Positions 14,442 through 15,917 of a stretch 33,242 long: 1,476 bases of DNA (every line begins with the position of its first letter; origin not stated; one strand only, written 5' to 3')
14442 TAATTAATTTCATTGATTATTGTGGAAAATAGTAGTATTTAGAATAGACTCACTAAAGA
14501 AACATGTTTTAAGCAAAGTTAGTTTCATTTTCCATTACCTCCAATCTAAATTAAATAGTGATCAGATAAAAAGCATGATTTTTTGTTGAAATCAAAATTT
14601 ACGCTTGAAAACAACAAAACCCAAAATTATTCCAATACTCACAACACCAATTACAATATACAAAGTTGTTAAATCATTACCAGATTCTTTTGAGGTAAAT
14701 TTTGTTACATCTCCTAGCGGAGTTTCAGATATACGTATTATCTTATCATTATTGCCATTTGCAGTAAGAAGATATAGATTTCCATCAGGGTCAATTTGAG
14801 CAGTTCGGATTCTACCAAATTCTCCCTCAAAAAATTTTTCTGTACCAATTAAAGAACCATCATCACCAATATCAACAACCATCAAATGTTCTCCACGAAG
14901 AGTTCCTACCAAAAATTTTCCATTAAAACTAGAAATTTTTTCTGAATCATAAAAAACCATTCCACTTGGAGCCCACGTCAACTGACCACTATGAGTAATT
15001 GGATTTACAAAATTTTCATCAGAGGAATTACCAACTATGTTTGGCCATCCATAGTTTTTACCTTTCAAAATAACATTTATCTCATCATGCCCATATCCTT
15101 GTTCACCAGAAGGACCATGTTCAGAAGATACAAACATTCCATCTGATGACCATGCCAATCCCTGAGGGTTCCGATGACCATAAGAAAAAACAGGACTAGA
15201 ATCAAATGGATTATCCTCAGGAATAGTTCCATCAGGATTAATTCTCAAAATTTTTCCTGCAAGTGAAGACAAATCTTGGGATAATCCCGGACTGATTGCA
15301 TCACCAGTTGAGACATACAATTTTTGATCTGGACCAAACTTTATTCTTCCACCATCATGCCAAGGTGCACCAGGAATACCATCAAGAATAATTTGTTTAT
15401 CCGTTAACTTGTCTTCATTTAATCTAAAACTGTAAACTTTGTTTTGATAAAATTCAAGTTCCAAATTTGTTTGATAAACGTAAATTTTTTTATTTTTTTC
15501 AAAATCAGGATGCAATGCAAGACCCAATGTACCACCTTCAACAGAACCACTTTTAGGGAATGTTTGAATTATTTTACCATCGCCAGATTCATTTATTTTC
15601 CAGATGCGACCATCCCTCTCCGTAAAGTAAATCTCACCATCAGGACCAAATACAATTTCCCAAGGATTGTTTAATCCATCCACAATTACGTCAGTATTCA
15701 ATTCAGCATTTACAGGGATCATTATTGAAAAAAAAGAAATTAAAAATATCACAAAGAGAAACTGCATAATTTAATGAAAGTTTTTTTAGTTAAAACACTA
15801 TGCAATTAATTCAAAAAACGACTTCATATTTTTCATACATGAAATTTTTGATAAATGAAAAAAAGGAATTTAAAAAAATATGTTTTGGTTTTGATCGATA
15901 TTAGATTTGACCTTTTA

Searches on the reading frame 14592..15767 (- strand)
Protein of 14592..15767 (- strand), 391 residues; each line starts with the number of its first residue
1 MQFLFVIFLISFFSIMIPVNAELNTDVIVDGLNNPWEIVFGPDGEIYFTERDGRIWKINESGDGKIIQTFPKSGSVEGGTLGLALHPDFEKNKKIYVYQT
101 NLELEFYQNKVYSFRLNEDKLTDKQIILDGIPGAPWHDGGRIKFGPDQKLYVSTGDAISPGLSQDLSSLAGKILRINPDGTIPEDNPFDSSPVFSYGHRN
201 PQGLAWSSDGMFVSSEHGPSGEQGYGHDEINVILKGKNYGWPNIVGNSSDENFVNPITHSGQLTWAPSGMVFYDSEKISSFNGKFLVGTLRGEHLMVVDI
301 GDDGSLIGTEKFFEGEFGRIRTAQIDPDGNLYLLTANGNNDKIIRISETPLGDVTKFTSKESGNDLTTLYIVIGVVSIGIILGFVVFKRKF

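Call 45: search_protein_families(library=pfam, proteins=[window:14592-15767:-], max_evalue=0.001)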
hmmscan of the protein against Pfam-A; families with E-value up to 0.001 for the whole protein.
window:14592-15767:- (391 aa): 2 families
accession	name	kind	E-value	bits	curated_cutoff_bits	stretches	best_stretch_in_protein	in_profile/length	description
PF07995.17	GSDH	-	1.6e-83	281.2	25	1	32-339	1-327/332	Glucose / Sorbosone dehydrogenase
PF20067.5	SSL_N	-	1.1e-05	25.6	18.9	0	37-58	25-46/46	Strictosidine synthase-like, N-terminal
